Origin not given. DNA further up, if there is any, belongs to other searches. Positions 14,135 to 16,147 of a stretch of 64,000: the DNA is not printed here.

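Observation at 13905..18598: Operon led by a stand-alone Tad-type prepilin peptidase followed only by four secreted proteins, divergent from gcrA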

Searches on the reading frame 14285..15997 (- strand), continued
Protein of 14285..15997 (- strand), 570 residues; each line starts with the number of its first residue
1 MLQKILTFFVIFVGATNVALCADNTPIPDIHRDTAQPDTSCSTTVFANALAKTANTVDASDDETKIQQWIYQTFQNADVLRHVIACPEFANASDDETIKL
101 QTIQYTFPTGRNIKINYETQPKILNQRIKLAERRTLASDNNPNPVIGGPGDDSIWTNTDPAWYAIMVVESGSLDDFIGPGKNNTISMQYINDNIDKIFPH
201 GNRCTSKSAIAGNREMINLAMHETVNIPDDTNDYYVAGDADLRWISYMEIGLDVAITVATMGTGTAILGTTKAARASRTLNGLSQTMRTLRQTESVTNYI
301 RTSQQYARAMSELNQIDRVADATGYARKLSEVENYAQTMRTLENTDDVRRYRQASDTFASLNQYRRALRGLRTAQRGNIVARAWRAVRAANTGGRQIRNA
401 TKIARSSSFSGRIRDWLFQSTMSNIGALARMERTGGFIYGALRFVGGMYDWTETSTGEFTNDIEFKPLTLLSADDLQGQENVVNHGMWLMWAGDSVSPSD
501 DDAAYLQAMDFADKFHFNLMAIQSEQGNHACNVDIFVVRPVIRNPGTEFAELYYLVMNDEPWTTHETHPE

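Call 47: search_solved_structures(query=A3, max_evalue=1)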
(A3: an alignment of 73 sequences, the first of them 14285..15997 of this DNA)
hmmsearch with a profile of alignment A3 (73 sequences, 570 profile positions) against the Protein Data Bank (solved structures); distinct sequences matched with E-value up to 1: 3.
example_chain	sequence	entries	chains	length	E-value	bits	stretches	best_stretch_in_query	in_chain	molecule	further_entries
5dpo_A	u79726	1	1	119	0.66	12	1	55-112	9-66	Uncharacterized protein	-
8e0l_A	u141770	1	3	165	0.84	11.6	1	341-418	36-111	BGL06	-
7aih_Ai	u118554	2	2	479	0.94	11.5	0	373-466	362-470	mL69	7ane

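Call 50: predict_structure(alignment_id=A3)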
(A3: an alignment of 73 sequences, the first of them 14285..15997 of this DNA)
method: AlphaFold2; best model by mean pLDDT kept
length: 570 residues; sequences in the alignment: 73
mean_pLDDT: 70.1   pTM: 0.59
mean pLDDT of the five models: 70.1, 67.5, 66.6, 66.0, 65.7
residues with pLDDT >= 90: 128; 70-90: 197; 50-70: 108; < 50: 137
segments of 3 or more residues with pLDDT < 50: 1-4, 6-9, 11-29, 241-277, 368-384, 390-396, 422-459, 479-483
pLDDT, mean of each block of 10 residues (from residue 1): 45 44 43 61 96 94 85 91 95 88 91 90 80 64 74 70 89 85 88 88 73 85 84 79 39 32 31 47 69 83 87 88 93 92 88 75 52 41 50 47 57 65 41 30 24 38 73 69 53 59 81 92 89 92 77 88 72
secondary structure, 60 per line:
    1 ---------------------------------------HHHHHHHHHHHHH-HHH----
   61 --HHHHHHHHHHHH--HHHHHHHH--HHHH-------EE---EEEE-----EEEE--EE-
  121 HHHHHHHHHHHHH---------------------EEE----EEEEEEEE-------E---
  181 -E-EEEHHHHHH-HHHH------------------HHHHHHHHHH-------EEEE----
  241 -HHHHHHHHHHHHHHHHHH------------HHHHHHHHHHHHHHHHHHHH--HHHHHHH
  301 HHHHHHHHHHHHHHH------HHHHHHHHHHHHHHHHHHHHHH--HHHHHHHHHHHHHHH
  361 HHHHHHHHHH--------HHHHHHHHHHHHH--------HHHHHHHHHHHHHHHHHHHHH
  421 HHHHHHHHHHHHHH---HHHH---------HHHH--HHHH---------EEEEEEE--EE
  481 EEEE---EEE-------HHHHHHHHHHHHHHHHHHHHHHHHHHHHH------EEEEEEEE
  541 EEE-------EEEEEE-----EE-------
elements in order: H40-52 H63-74 H77-84 H87-90 E103-106 E112-115 H121-133 E155-157 E162-169 E184-186 H187-192 H194-197 H216-225 E233-236 H242-259 H272-291 H294-315 H322-343 H346-370 H379-391 H400-434 H438-441 H451-454 H457-460 E470-476 E479-484 E488-490 H498-526 E533-543 E551-556
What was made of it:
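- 14285..15997 (-): P570: a Sec-signal protein with a globular N-domain (40-240), a weakly hydrophobic helix (250-268), an Arg-rich helical hairpin region (272-434, with a two-copy repeat at 284-320 and 336-378) and an alpha/beta C-domain (460-570). Four Cys are conserved (C41, C86, C204, C531). The AF2 model has pLDDT 70.1 and pTM 0.59 (call 50).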

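Call 54: fold_search(model_id=the predicted structure, library=pdb)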
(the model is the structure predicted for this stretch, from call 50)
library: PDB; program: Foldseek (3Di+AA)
matches with E <= 10: 152; with E <= 0.001: 0
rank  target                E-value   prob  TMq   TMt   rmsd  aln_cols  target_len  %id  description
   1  4tko                  4.7e-01  0.10  0.07  0.11  23.2       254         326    9  Structure of the periplasmic adaptor protein EmrA (released 2014-07-09)
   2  8i21_A                7.4e-01  0.16  0.09  0.20  28.0       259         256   11  Cryo-EM structure of 6-subunit Smc5/6 arm region (released 2024-06-26)
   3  4bne_B                1.0e+00  0.15  0.10  0.18  36.0       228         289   10  Pacsin2 Interacts with Membranes and Actin-Filaments (released 2014-05-14)
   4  9a6c_A                1.1e+00  0.06  0.10  0.09  34.9       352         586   12  Integrative model of YYDD-YYDB by crosslinking MS and deep learning (released 2024-09-18)
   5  2w01_C                1.1e+00  0.12  0.08  0.20   8.7        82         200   13  Crystal structure of the guanylyl cyclase Cya2 (released 2008-09-30)
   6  3q84_A                1.2e+00  0.05  0.08  0.13  35.7       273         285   12  Crystal structure of human PACSIN 1 F-BAR domain (released 2012-02-22)
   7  2w01_D                1.4e+00  0.12  0.08  0.20   7.7        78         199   14  Crystal structure of the guanylyl cyclase Cya2 (released 2008-09-30)
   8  7rro_C5               1.7e+00  0.60  0.09  0.40  10.2       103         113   21  Structure of the 48-nm repeat doublet microtubule from bovine tracheal cilia (released 2021-10-27)
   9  4bne_A                1.7e+00  0.12  0.11  0.18  38.1       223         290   12  Pacsin2 Interacts with Membranes and Actin-Filaments (released 2014-05-14)
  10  2w01_B                1.7e+00  0.11  0.08  0.20   7.8        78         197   14  Crystal structure of the guanylyl cyclase Cya2 (released 2008-09-30)
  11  6vbu_2                1.7e+00  0.04  0.09  0.08  26.5       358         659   10  Structure of the bovine BBSome complex (released 2020-01-29)
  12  8qbr                  2.0e+00  0.08  0.09  0.19  27.7       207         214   16  Cryo-EM structure of Vipp1 helical filament with lattice 1 (Vipp1_L1) (released 2024-09-18)
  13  9cpb_6D               2.1e+00  0.44  0.09  0.35  10.7       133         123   16  Atomic model of bovine Fallopian tube cilia doublet microtubule (48-nm periodicity) (released 2024-10-30)
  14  8to0_C                2.1e+00  0.09  0.09  0.24  29.5       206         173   14  48-nm repeating structure of doublets from mouse sperm flagella (released 2023-11-01)
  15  9fqr_C5               2.3e+00  0.11  0.09  0.21  14.5       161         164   16  96-nm repeat of axonemal doublet microtubules from bovine sperm (released 2025-03-26)
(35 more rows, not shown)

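Call 72: search_protein_families(library=phrogs, proteins=[window:14285-15997:-], max_evalue=0.01)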
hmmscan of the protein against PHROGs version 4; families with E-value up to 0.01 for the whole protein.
window:14285-15997:- (570 aa): 0 families

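Call 75: search_protein_families(library=pfam, proteins=[L072:2614-3714:+, L080:11589-12722:+, L034:11581-12729:+, L054:11598-12806:+, L045:4319-5977:+, L091:2037-3080:+], max_evalue=0.001)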
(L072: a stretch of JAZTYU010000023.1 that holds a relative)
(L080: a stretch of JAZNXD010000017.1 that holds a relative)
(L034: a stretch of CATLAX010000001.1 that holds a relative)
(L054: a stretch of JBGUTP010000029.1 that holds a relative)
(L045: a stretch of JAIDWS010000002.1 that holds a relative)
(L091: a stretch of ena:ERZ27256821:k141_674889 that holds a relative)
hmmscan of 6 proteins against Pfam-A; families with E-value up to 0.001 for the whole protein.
L072:2614-3714:+ (366 aa): 2 families
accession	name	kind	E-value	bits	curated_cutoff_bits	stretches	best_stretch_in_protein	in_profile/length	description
PF05838.17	Glyco_hydro_108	-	2.9e-14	53.8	21.2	1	207-281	3-85/85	Glycosyl hydrolase 108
PF09374.15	PG_binding_3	-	0.00066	20.3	24.6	0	321-347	47-74/76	Predicted Peptidoglycan domain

L080:11589-12722:+ (377 aa): 2 families
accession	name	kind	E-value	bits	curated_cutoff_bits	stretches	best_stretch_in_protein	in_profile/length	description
PF05838.17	Glyco_hydro_108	-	4.8e-13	49.9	21.2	1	218-289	3-82/85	Glycosyl hydrolase 108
PF09374.15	PG_binding_3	-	0.00012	22.6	24.6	1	328-359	43-75/76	Predicted Peptidoglycan domain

L034:11581-12729:+ (382 aa): 0 families

L054:11598-12806:+ (402 aa): 1 family
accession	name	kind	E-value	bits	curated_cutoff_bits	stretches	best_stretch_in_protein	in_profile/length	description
PF05838.17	Glyco_hydro_108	-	1.9e-16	60.8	21.2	1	243-317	3-85/85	Glycosyl hydrolase 108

L045:4319-5977:+ (552 aa): 1 family
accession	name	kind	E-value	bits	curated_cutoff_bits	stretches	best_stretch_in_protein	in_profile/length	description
PF05838.17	Glyco_hydro_108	-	5.3e-14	52.9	21.2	1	391-465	3-85/85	Glycosyl hydrolase 108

L091:2037-3080:+ (347 aa): 1 family
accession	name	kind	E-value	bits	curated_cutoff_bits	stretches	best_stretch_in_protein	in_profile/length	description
PF01551.29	Peptidase_M23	-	3.7e-22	78.8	28.7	1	204-310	2-92/96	Peptidase family M23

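Call 77: fold_search(model_id=the predicted structure, library=viral)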
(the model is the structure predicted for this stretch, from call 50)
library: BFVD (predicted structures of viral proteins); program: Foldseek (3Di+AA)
matches with E <= 10: 312; with E <= 0.001: 0
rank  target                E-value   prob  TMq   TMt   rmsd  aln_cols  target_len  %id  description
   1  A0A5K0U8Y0            1.1e-01  0.08  0.08  0.11  26.9       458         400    8  Putative histidine phosphatase [Yasminevirus sp. GU-2018]
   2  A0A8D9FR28            3.7e-01  0.72  0.09  0.34  14.6       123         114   17  Uncharacterized protein [uncultured marine phage]
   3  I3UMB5                4.4e-01  0.09  0.08  0.10  41.1       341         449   10  Rad50/SbcC-type AAA domain-containing protein [Colwellia phage 9A]
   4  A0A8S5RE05            5.1e-01  0.47  0.09  0.05  13.3       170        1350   14  Type I restriction enzyme Methylase [virus sp. ctqq75]
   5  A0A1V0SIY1            5.3e-01  0.16  0.07  0.16  20.6       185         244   14  Uncharacterized protein [Klosneuvirus KNV1]
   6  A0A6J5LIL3            5.3e-01  0.12  0.08  0.14  20.9       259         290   15  Uncharacterized protein [uncultured Caudovirales phage]
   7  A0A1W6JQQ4            6.2e-01  0.07  0.09  0.15  21.9       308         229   12  (no name in the UniProt tables at hand)
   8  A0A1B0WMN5            7.2e-01  0.12  0.11  0.08  22.2       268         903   11  Toprim domain-containing protein [Flavobacterium phage 23T]
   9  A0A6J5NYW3            7.2e-01  0.09  0.12  0.12  52.4       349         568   11  Endonuclease subunit [uncultured Caudovirales phage]
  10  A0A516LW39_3          7.6e-01  0.05  0.08  0.06  21.4       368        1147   10  (no name in the UniProt tables at hand)
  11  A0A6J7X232            7.9e-01  0.14  0.10  0.10  39.0       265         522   12  Uncharacterized protein [uncultured Caudovirales phage]
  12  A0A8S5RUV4            7.9e-01  0.07  0.09  0.07  31.8       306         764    9  (no name in the UniProt tables at hand)
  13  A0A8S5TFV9            8.4e-01  0.03  0.09  0.09  56.3       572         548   11  STRUCTURAL MAINTENANCE OF CHROMOSOMES PROTEIN [Phage sp. ctL4h4]
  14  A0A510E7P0            9.7e-01  0.11  0.10  0.05  27.6       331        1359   12  (no name in the UniProt tables at hand)
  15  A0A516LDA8            9.7e-01  0.04  0.08  0.08  28.8       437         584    8  (no name in the UniProt tables at hand)
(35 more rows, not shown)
